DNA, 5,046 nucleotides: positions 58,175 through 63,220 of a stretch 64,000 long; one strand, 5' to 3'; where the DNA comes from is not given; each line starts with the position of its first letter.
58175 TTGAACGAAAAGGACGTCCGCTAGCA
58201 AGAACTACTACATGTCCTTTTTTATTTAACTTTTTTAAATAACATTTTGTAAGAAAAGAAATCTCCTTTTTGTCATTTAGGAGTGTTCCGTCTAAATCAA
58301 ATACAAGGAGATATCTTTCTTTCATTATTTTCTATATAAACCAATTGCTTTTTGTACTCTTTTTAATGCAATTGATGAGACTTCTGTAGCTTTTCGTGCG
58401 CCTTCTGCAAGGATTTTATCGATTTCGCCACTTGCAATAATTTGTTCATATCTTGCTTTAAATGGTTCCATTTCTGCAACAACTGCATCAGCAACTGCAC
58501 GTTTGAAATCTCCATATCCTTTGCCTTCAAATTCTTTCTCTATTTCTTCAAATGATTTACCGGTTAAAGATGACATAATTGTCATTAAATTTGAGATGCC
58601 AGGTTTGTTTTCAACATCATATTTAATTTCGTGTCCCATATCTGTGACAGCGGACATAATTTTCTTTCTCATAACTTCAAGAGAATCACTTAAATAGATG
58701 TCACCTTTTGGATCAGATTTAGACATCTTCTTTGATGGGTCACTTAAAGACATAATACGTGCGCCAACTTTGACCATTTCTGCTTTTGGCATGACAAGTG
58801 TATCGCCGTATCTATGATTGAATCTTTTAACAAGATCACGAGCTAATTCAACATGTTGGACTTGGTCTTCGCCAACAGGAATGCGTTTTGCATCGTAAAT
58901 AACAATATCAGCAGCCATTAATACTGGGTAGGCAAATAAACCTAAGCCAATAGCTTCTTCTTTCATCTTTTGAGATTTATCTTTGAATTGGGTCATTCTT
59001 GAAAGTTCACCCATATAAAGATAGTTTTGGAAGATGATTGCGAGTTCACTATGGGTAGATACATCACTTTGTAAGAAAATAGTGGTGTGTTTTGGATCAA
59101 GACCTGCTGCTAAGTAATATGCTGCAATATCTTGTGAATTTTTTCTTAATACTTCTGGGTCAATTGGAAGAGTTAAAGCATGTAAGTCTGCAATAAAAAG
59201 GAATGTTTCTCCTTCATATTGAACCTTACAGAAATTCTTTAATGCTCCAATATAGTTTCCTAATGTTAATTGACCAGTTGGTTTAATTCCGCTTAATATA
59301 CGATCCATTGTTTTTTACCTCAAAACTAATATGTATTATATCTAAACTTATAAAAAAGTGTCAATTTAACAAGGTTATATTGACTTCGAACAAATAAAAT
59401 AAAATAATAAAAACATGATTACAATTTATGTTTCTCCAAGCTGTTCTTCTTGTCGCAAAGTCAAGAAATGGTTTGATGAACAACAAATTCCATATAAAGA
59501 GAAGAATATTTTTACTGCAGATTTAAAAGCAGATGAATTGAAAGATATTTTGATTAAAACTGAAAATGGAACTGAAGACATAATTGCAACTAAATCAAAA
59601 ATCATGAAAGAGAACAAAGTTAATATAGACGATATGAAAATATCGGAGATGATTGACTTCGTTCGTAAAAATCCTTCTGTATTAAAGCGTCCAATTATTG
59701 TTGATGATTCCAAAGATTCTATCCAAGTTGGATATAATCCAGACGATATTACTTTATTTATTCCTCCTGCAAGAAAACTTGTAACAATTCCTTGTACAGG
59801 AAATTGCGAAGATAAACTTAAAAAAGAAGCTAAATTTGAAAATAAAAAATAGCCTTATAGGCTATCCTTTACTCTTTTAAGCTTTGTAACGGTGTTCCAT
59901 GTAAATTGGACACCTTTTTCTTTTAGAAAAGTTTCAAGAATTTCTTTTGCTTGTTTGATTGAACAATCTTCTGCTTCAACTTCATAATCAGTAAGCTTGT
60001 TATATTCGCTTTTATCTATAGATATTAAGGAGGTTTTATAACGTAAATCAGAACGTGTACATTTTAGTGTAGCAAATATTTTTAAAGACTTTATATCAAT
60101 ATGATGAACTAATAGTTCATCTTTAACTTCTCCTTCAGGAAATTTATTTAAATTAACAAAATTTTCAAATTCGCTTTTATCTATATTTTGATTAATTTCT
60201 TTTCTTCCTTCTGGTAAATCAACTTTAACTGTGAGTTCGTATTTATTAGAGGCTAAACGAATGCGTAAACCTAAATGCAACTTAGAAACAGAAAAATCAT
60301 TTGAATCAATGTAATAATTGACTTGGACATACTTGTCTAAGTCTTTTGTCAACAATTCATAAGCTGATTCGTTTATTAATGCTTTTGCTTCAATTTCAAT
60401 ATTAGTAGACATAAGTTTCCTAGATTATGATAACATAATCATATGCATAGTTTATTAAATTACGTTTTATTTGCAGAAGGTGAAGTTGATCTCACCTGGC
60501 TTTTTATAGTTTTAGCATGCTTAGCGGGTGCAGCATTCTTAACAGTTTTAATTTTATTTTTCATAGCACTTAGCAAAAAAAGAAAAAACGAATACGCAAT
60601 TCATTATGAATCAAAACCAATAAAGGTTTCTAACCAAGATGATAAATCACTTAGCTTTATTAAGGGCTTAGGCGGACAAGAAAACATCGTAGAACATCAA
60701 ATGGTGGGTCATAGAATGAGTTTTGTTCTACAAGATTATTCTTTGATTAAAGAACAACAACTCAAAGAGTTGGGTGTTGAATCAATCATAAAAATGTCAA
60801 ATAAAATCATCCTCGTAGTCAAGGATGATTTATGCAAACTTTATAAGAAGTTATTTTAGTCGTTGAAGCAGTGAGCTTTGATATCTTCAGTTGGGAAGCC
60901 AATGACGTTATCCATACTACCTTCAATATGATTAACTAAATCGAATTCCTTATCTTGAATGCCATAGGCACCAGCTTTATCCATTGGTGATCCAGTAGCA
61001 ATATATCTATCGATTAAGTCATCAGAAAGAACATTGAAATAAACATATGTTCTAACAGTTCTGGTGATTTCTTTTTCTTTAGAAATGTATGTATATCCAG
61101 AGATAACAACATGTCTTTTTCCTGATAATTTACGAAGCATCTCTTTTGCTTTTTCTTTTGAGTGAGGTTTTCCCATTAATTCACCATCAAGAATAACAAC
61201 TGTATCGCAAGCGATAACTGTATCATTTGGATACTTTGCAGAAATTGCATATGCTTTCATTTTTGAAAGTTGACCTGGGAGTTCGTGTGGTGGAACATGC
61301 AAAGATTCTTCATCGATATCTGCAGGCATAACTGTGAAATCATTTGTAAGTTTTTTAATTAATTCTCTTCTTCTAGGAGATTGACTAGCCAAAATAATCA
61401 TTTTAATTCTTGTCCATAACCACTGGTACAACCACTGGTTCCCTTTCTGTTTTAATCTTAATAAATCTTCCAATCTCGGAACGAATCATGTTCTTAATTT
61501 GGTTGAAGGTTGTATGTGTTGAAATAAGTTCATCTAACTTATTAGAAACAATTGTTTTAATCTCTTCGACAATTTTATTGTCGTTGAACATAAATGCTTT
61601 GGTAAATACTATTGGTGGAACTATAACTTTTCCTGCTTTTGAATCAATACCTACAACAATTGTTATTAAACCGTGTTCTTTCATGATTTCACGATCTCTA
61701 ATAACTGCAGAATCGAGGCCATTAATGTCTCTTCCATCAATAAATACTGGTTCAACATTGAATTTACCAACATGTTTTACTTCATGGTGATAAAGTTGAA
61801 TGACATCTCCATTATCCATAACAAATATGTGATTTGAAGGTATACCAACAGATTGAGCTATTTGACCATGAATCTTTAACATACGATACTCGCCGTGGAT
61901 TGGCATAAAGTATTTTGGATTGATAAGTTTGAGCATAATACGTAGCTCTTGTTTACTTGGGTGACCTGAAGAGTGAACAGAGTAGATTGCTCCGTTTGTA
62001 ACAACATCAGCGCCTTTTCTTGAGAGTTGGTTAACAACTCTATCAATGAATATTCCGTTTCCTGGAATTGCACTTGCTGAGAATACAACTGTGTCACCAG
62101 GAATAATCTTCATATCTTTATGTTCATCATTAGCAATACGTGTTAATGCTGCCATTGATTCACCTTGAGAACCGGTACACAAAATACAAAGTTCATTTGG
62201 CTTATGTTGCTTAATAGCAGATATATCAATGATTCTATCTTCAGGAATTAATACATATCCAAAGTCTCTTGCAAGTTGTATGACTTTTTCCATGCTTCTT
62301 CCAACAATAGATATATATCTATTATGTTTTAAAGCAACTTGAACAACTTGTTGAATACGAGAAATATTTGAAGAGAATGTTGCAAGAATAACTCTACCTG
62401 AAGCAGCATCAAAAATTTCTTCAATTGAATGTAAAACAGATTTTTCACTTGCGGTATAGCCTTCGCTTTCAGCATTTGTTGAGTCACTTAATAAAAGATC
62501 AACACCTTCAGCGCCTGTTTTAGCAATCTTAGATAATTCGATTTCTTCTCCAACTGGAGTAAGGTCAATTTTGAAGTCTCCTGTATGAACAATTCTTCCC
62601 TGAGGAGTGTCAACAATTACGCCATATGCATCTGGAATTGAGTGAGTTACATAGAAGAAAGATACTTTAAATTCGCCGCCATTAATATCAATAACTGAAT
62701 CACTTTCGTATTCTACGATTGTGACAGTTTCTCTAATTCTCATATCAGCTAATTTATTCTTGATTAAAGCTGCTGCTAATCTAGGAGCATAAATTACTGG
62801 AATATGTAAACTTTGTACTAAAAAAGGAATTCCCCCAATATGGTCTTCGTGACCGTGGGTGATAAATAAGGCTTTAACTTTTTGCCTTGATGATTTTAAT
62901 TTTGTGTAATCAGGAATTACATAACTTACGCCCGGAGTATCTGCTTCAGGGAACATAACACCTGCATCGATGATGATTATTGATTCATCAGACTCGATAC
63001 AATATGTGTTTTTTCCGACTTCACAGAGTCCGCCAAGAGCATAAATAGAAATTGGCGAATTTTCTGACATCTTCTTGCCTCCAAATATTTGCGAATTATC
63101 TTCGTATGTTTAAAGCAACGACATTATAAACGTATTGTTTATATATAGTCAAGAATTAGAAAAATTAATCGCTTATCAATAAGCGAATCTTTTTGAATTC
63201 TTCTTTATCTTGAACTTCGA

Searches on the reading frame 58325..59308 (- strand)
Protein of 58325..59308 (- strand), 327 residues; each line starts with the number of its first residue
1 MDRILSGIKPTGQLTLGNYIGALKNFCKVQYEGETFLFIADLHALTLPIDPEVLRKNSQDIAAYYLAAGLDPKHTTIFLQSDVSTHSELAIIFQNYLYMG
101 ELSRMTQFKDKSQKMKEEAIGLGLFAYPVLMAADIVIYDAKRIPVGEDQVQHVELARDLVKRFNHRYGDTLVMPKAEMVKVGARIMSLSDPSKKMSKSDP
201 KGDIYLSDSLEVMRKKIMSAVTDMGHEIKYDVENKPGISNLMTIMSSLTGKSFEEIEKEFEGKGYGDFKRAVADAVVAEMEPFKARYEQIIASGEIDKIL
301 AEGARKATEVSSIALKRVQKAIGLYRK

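Call 51: search_protein_families(library=pfam, proteins=[window:58325-59308:-], max_evalue=0.001)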
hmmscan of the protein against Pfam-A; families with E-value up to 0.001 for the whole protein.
window:58325-59308:- (327 aa): 1 family
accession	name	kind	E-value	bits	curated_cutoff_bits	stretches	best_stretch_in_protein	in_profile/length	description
PF00579.31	tRNA-synt_1b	-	4.2e-73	246.7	21.1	1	3-278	7-289/292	tRNA synthetases class I (W and Y)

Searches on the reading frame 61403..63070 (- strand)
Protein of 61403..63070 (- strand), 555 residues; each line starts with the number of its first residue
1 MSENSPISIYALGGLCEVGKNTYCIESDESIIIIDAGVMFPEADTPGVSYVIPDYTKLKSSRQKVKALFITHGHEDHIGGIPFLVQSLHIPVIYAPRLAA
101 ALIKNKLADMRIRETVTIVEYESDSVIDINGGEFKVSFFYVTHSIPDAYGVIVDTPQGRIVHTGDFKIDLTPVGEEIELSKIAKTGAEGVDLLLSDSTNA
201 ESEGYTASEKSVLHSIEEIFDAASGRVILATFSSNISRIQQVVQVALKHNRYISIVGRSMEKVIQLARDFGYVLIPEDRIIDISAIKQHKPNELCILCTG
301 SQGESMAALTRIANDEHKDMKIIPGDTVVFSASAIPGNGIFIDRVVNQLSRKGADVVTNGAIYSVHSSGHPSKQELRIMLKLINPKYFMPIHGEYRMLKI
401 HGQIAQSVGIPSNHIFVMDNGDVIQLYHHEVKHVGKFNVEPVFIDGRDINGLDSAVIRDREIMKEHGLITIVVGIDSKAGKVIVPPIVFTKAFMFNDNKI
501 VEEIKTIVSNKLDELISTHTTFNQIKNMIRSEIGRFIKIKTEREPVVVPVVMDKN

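Call 50: search_protein_families(library=pfam, proteins=[window:61403-63070:-], max_evalue=0.001)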
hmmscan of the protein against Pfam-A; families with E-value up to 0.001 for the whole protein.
window:61403-63070:- (555 aa): 5 families
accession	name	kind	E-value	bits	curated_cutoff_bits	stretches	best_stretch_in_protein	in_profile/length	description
PF22505.1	RNase_J_b_CASP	-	1e-48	164.7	27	1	225-349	2-126/126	Ribonuclease J, beta-CASP domain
PF17770.6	RNase_J_C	-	2.5e-16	61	23.8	1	456-553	1-101/102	Ribonuclease J C-terminal domain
PF00753.33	Lactamase_B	-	1.2e-15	58.4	22.7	1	20-166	6-150/196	Metallo-beta-lactamase superfamily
PF12706.13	Lactamase_B_2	-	1.7e-13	51.1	27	1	60-198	26-165/200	Beta-lactamase superfamily domain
PF07521.17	RMMBL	-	3.3e-10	40.2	21.6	1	360-406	6-54/63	Zn-dependent metallo-hydrolase RNA specificity domain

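Call 84: list_cluster_members(proteins=[window:61403-63070:-, window:58325-59308:-, window:56554-57516:+, window:52012-53679:+, window:50716-50808:+, window:5835-9122:+])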
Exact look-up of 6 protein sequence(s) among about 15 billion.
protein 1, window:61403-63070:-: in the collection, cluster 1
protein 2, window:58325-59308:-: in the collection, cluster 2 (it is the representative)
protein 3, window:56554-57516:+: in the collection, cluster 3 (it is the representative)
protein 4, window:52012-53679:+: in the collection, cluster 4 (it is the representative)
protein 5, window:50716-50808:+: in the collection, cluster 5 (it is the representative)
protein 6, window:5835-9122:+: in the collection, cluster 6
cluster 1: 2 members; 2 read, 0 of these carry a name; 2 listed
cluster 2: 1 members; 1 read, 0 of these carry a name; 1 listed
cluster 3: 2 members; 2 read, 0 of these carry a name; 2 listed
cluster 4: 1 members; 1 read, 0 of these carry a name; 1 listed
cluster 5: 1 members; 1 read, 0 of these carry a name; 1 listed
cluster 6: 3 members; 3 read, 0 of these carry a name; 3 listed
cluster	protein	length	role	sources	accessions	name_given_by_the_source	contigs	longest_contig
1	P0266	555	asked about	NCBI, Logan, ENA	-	-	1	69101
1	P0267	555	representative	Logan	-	-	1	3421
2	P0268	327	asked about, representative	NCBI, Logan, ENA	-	-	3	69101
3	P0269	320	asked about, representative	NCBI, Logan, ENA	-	-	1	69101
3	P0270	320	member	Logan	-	-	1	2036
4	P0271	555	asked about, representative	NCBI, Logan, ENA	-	-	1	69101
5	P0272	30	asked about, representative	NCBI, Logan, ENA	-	-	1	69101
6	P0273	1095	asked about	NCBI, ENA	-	-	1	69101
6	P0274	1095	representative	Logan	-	-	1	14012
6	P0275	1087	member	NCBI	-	-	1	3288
